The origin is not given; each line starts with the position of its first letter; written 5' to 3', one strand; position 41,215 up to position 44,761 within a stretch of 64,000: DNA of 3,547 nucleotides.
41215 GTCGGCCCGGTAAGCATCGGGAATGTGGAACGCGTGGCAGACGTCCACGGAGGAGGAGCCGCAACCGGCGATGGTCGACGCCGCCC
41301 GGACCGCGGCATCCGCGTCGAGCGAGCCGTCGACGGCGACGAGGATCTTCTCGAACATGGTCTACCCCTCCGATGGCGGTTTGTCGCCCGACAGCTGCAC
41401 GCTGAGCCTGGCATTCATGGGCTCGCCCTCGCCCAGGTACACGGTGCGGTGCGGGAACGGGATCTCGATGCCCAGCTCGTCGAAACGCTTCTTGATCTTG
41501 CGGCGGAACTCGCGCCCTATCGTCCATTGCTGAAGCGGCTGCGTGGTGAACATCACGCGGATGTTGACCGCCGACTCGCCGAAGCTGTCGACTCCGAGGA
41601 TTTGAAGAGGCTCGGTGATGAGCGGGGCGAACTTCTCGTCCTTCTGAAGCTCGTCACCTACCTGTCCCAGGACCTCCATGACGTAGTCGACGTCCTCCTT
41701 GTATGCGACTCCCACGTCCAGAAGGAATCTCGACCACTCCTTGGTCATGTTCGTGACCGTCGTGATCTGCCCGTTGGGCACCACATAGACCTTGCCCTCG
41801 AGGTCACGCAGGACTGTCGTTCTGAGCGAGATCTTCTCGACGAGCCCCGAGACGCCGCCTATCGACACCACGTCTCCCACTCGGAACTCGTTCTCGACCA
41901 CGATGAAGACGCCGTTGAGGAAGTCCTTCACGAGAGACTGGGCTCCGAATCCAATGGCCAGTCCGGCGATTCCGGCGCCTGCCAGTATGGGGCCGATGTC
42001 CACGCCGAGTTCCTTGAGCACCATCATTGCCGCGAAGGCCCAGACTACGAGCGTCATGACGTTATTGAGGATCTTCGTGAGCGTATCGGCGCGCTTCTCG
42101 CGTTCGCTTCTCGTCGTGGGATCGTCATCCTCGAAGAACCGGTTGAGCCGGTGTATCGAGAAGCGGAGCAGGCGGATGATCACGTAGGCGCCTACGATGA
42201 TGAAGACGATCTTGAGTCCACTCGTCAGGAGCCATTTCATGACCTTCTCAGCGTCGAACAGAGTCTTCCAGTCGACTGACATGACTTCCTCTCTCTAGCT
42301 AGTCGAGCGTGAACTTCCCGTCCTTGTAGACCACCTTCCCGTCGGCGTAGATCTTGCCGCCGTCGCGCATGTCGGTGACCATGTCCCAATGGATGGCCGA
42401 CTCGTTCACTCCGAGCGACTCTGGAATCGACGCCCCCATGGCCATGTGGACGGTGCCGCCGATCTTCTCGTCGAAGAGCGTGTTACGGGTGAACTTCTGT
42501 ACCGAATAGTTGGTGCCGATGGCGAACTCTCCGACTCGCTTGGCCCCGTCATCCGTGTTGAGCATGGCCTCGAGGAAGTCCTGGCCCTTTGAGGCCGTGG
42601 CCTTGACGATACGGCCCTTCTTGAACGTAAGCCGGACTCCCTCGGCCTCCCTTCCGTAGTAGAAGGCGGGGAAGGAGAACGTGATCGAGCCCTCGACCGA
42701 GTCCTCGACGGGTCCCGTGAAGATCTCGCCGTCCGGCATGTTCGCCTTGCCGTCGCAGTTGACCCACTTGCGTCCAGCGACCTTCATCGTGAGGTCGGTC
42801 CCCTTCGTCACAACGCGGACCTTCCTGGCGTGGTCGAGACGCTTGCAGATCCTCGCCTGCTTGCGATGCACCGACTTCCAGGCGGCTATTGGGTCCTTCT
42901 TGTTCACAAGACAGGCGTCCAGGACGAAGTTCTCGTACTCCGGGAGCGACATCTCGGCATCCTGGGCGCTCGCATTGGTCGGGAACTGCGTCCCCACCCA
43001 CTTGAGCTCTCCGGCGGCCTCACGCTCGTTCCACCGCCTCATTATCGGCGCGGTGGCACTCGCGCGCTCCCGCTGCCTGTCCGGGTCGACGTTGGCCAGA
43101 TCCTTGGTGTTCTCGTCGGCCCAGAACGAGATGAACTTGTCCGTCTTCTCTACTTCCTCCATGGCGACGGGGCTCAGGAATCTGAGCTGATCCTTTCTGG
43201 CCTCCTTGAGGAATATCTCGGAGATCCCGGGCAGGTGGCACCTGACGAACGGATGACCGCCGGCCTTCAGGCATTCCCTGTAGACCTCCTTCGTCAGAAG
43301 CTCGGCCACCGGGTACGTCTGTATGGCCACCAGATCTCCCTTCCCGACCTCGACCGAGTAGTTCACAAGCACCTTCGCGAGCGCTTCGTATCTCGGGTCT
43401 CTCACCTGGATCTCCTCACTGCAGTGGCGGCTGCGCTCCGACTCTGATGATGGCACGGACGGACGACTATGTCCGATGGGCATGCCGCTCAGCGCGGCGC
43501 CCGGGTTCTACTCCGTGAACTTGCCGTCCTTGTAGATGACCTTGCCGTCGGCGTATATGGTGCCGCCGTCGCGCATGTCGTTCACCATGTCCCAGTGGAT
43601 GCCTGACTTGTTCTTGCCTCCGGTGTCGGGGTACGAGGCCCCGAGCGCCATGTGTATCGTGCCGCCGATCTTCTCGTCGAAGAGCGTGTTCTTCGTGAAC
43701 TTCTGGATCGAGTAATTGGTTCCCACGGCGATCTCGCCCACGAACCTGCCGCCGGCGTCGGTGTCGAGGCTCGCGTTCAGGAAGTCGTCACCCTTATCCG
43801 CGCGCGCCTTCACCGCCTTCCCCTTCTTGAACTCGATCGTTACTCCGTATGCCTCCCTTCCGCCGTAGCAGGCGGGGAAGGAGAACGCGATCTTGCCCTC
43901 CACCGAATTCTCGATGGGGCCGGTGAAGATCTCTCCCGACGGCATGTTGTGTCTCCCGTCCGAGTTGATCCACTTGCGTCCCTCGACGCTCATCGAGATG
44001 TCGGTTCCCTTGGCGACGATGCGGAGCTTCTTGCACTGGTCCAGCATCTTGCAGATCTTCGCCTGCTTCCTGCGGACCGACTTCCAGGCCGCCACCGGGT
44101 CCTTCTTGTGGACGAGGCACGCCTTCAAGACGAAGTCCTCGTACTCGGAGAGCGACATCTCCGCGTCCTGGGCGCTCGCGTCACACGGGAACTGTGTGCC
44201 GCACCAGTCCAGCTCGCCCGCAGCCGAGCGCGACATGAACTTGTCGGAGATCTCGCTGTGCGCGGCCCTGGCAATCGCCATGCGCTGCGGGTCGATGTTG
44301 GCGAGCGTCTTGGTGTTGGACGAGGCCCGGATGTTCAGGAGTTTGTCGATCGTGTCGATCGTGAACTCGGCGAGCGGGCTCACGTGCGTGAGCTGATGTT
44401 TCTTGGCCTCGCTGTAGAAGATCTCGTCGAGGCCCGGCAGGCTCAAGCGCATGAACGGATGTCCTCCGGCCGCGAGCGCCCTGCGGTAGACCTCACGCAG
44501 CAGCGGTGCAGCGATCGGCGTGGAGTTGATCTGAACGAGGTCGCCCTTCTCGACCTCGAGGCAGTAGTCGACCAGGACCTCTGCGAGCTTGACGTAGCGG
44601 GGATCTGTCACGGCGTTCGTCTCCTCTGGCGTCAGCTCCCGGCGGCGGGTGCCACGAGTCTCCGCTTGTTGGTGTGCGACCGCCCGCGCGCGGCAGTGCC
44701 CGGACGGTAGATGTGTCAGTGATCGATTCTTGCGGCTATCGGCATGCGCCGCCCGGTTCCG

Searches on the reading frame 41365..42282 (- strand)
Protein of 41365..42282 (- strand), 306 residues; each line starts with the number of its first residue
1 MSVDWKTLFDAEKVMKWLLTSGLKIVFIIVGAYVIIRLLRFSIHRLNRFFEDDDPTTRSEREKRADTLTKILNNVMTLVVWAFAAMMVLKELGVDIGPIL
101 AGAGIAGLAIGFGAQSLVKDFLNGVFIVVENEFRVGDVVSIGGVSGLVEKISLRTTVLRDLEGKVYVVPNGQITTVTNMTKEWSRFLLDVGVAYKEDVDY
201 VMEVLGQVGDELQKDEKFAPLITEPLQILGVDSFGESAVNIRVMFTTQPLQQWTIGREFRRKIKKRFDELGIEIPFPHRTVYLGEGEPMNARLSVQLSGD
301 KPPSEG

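Call 44: search_protein_families(library=pfam, max_evalue=0.00001, proteins=[window:41365-42282:-])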
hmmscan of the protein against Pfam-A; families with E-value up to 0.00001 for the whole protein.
window:41365-42282:- (306 aa): 3 families
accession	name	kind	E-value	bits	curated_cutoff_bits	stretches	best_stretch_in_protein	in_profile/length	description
PF00924.24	MS_channel_2nd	-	4.1e-20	72.1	20.2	1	117-180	2-67/68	Mechanosensitive ion channel, beta-domain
PF21082.3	MS_channel_3rd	-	1e-10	42.3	21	1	188-274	3-88/88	Mechanosensitive ion channel MscS, C-terminal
PF21088.3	MS_channel_1st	-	4.1e-10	39.9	23.1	1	77-115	4-42/42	Mechanosensitive ion channel, transmembrane helices 2/3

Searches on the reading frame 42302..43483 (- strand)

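Call 44: search_protein_families(library=pfam, max_evalue=0.00001, proteins=[window:42302-43483:-])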
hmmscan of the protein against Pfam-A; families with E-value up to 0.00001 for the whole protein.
window:42302-43483:- (394 aa): 1 family
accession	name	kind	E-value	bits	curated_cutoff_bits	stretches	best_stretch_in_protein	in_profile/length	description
PF02073.20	Peptidase_M29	-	1.6e-92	310.9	27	1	31-391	4-406/406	Thermophilic metalloprotease (M29)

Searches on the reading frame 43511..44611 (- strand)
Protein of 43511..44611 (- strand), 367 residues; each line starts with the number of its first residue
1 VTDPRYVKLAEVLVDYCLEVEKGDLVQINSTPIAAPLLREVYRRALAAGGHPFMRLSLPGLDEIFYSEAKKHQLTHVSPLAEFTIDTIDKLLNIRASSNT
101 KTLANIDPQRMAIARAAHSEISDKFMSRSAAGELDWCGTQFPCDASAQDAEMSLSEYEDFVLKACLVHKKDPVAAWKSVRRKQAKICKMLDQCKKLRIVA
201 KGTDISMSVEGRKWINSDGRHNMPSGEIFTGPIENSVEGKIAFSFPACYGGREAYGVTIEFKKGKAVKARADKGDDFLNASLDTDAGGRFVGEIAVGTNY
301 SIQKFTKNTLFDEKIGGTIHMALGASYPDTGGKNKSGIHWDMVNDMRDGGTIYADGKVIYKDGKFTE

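Call 44: search_protein_families(library=pfam, max_evalue=0.00001, proteins=[window:43511-44611:-])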
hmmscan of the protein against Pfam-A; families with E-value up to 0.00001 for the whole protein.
window:43511-44611:- (367 aa): 1 family
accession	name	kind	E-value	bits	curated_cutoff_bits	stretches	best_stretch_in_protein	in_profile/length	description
PF02073.20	Peptidase_M29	-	2e-92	310.6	27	1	5-365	4-406/406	Thermophilic metalloprotease (M29)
